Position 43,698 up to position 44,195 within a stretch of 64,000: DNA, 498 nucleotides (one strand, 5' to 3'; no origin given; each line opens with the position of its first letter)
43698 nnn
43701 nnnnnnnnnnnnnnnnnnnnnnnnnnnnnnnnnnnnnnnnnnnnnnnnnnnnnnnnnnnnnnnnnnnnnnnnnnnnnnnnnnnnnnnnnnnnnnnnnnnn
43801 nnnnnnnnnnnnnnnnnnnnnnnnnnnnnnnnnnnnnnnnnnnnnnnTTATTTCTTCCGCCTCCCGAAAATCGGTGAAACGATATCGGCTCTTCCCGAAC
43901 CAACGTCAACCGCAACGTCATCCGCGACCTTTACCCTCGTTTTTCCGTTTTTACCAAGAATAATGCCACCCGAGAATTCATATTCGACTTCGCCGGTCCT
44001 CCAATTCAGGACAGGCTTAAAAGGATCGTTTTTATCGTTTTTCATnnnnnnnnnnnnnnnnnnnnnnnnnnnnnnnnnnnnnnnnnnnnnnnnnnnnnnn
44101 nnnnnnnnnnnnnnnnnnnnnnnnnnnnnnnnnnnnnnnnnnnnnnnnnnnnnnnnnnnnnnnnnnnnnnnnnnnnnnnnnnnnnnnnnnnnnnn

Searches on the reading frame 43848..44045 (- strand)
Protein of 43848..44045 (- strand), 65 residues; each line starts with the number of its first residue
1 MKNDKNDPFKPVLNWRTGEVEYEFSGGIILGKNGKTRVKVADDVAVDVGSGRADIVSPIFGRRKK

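Call 58: find_encoding_contigs(protein=window:43848-44045:-, flank=5000, max_places=8)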
Protein window:43848-44045:- (65 aa): 3 contigs read that carry it; 3 places shown.
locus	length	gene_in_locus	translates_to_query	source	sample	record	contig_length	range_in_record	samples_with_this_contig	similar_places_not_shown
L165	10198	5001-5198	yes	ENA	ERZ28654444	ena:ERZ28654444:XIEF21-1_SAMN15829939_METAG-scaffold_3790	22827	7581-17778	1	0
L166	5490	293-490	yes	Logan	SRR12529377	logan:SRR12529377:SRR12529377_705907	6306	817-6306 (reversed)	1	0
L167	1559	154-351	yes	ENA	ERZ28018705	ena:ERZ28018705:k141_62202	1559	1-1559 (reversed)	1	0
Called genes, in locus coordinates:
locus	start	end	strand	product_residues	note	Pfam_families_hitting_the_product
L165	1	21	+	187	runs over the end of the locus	PF01863:YgjP-like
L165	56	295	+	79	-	PF24698:DUF7662 (weak)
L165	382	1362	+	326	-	PF13280:WYL, PF25583:WCX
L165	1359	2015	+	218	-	-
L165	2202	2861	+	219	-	PF19789:DUF6273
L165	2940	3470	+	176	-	-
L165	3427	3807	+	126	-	-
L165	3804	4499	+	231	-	-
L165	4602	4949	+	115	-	PF19789:DUF6273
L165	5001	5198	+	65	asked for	-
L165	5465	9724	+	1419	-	PF13676:TIR_2 (weak), PF13855:LRR_8 (faint), PF05729:NACHT, PF13306:LRR_5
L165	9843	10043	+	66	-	-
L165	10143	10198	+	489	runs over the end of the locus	PF07228:SpoIIE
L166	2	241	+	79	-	?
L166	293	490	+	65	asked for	-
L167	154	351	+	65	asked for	-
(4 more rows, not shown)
